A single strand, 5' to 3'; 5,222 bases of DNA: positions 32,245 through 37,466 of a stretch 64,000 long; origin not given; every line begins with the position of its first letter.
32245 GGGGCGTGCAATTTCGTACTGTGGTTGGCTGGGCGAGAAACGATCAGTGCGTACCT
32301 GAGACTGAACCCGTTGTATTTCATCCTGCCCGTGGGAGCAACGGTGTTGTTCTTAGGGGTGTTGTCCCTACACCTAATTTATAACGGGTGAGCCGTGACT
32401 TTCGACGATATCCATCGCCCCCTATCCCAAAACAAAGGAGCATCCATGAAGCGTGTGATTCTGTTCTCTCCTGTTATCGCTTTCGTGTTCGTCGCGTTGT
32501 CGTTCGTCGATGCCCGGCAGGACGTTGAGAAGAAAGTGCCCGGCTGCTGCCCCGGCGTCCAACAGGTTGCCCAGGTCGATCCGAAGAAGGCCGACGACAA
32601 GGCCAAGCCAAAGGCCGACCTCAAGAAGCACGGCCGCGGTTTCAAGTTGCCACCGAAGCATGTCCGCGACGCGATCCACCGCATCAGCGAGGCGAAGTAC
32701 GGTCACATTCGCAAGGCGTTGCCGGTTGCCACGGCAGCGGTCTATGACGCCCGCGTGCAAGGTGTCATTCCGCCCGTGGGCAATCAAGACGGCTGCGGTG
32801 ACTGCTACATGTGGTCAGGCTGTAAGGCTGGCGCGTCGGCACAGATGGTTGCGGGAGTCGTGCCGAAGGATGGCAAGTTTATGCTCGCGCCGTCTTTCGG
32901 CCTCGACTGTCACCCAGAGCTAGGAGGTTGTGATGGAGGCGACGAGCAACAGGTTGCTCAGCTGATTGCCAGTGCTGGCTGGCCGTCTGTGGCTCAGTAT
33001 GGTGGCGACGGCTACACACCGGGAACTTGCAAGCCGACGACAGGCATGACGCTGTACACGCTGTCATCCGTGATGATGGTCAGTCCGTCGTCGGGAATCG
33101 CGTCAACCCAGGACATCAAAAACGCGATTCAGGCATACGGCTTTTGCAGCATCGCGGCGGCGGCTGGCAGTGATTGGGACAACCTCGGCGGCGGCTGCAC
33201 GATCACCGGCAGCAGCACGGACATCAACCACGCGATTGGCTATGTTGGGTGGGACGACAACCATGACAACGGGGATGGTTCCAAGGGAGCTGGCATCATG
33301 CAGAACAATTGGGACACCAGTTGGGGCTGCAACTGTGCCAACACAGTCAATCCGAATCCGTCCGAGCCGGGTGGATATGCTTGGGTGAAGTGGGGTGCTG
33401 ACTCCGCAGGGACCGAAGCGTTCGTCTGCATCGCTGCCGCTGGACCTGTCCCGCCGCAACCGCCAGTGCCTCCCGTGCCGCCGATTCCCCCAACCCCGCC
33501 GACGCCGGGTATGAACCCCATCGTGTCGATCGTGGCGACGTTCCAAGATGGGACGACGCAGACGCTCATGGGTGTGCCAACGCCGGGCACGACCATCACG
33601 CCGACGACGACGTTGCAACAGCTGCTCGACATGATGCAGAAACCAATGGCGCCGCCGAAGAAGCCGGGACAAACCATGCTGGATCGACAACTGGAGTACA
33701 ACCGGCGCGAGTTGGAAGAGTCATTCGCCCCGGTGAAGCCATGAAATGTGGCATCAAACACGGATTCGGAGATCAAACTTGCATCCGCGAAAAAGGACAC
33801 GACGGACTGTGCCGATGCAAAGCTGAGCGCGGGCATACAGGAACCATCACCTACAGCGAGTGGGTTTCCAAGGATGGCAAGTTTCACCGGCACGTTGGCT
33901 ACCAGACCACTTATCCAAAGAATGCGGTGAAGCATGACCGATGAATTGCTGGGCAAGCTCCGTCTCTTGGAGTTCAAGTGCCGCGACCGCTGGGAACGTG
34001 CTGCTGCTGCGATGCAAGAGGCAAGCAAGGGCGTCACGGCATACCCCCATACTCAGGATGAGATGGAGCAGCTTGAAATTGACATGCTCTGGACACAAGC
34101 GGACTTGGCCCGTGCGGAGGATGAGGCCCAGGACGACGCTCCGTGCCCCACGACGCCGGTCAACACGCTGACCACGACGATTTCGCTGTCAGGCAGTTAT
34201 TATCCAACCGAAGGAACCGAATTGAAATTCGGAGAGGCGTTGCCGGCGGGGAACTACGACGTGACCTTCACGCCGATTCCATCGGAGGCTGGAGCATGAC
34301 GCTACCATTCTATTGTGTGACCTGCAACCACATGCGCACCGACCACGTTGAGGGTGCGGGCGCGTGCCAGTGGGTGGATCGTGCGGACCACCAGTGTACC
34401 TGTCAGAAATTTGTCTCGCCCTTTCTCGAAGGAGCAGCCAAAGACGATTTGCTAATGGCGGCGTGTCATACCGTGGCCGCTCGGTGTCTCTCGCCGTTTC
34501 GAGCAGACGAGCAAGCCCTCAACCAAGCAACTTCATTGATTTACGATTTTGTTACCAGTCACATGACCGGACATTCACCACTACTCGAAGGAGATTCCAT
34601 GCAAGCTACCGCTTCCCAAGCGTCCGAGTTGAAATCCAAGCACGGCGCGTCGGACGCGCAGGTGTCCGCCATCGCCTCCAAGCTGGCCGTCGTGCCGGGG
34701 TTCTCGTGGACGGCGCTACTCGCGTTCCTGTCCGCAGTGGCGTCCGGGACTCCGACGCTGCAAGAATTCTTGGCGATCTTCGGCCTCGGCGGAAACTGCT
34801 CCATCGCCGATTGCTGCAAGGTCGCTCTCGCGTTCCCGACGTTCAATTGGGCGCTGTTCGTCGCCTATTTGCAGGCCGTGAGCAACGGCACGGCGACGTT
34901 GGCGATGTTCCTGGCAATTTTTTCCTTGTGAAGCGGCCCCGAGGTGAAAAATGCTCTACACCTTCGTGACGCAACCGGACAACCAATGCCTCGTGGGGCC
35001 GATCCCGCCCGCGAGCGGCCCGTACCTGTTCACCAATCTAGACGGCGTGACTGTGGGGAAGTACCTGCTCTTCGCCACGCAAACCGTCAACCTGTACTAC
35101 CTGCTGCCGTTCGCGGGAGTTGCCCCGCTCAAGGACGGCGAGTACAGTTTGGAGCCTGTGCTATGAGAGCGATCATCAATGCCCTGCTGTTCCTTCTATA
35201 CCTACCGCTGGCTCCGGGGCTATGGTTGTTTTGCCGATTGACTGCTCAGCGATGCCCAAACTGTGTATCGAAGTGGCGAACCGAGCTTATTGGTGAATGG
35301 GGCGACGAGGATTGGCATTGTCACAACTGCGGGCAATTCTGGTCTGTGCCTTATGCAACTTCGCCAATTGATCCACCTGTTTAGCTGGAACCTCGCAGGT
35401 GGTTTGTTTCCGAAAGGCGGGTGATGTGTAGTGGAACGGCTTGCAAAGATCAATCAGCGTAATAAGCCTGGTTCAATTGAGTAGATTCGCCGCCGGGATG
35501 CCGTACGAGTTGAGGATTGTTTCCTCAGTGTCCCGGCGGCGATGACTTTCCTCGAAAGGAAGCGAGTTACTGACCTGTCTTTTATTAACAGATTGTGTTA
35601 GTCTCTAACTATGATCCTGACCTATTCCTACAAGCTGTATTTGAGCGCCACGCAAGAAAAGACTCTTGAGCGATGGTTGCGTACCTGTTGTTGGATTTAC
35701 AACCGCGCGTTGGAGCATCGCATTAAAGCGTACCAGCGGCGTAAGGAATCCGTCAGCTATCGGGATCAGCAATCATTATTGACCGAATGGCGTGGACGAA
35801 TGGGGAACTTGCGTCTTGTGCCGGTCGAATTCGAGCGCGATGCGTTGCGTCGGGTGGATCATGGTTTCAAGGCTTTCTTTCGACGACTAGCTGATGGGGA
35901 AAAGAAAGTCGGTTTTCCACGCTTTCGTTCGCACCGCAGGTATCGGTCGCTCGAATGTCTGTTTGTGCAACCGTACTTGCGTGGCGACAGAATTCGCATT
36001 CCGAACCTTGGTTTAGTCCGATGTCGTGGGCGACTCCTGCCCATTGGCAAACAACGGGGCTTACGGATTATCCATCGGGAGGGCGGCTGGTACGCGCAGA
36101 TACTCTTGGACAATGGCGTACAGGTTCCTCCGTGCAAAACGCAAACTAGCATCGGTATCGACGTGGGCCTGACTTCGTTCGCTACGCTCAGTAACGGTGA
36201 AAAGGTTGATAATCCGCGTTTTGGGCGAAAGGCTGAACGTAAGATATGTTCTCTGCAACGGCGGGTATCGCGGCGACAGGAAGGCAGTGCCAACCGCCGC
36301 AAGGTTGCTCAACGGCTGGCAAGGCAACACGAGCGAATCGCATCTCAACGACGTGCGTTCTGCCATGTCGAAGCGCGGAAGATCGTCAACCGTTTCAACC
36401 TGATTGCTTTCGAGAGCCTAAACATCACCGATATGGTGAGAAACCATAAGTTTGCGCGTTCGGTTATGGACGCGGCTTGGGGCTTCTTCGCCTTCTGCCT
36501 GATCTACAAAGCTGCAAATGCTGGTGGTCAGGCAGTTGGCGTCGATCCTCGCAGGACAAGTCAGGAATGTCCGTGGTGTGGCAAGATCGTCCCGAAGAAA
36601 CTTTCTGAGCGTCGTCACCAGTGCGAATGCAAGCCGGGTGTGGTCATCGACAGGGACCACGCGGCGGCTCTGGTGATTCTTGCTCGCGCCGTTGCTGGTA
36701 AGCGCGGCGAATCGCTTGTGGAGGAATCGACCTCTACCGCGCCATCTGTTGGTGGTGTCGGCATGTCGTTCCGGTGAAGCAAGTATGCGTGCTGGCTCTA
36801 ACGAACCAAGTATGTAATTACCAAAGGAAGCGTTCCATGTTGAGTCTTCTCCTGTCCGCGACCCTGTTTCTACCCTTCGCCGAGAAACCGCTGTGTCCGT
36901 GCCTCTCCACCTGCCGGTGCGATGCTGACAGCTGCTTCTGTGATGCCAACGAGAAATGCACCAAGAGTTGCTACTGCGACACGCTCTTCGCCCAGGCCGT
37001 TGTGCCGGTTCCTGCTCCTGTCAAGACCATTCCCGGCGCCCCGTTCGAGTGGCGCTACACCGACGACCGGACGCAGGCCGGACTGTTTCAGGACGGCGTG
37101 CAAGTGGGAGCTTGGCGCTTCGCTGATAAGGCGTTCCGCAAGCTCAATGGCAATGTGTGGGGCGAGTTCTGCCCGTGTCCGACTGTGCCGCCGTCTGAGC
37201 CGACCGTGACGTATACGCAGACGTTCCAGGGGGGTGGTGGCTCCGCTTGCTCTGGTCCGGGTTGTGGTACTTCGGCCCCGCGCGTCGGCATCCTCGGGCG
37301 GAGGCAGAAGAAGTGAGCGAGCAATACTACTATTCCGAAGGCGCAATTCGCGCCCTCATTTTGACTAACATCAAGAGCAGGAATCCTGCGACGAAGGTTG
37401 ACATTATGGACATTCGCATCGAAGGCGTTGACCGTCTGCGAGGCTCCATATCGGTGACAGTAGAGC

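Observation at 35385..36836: Solo, apparently catalytically intact TnpB (RNA-guided nuclease) element at the late/early junction of the phage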

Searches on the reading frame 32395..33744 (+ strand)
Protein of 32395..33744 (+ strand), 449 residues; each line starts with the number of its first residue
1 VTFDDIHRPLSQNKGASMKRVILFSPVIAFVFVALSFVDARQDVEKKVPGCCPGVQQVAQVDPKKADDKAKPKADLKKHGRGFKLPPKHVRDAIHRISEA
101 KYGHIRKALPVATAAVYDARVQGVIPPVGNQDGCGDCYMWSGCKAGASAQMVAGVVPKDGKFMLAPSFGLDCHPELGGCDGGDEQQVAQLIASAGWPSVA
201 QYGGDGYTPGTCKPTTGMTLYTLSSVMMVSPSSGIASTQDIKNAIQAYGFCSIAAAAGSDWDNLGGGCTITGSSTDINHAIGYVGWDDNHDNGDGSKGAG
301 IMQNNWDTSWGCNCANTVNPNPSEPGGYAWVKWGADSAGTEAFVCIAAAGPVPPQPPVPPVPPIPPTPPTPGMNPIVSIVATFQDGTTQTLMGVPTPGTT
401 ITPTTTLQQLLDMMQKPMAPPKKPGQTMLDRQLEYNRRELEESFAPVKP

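Call 10: search_protein_families(library=phrogs, proteins=[window:32395-33744:+], max_evalue=0.00001)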
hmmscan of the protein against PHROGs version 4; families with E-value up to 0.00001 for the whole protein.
window:32395-33744:+ (449 aa): 0 families

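Call 29: find_related_loci(query=window:32446-33744:+, collection=viral_contigs, flank=8000)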
Query window:32446-33744:+ (432 aa) in viral_contigs; peptide patterns used: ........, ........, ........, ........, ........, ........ (x = any residue, [..] = any of these).
7 stretches matched a pattern; 3 encode a relative of the query (tblastn E <= 1e-3); 3 distinct loci.
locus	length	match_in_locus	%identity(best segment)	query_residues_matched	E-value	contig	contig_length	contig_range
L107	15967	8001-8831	61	60-332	6e-103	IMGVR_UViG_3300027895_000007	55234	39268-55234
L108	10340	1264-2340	37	42-406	8e-46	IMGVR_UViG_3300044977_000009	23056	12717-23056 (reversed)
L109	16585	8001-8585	40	119-325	8e-34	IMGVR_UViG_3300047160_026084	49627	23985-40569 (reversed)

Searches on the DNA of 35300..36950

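Call 96: search_rna_families(source=window, start=35300, end=36950, threshold=evalue, max_evalue=10)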
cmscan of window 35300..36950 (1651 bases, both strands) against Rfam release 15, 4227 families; matches with E-value up to 10: 3.
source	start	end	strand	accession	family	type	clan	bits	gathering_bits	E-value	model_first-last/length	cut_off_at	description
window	36883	36939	+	RF03847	mir-1538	Gene; miRNA;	-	26.5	78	0.014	1-58/58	no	mir-1538 microRNA precursor family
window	35536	35563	+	RF00289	SNORND104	Gene; snRNA; snoRNA; CD-box;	CL00077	13.6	40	6.9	1-70/70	no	Small nucleolar RNA SNORD104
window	36463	36575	-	RF02850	Ysr276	Gene; antisense;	-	12.4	100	0.97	1-195/195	no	Yersinia sRNA 276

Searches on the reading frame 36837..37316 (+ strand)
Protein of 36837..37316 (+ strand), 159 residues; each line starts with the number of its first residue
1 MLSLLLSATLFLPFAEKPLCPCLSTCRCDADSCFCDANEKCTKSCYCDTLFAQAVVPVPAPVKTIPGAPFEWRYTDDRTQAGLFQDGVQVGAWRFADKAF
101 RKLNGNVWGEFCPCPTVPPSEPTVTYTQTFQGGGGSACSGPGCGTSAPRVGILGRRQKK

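Call 31: find_related_loci(query=window:36837-37316:+, collection=viral_contigs, flank=6000)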
Query window:36837-37316:+ (159 aa) in viral_contigs; peptide patterns used: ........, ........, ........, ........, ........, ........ (x = any residue, [..] = any of these).
18 stretches matched a pattern, but none encodes a relative of the query by tblastn (E <= 1e-3).

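Call 33: find_encoding_contigs(protein=window:36837-37316:+, flank=5000, max_places=6)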
Protein window:36837-37316:+ (159 aa): 7 contigs read that carry it; 2 places shown.
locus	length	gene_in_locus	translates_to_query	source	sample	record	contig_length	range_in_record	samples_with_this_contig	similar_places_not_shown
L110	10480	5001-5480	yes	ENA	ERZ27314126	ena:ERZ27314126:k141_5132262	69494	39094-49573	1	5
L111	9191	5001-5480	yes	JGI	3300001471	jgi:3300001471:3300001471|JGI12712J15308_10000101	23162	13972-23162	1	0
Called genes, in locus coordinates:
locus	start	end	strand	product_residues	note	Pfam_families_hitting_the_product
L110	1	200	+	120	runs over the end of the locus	-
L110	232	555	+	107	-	-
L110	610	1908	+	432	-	PF00112:Peptidase_C1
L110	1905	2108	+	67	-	-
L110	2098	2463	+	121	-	-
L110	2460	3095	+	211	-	-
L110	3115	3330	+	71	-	-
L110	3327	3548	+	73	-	-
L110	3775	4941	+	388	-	PF12323:HTH_OrfB_IS605, PF01385:OrfB_IS605, PF07282:Cas12f1-like_TNB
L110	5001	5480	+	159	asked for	-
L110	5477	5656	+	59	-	-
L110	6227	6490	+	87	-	-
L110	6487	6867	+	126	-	-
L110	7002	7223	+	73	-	-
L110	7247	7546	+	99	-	-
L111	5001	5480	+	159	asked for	-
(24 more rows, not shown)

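Call 35: find_homologous_proteins(query=window:36837-37316:+, max_evalue=0.00001)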
Query window:36837-37316:+ (159 aa): 1 proteins with E <= 0.00001 among 28 candidates.
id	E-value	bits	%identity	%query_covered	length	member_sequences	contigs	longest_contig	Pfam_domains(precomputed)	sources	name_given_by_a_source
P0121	5.1e-107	373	100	100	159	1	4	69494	-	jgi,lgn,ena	-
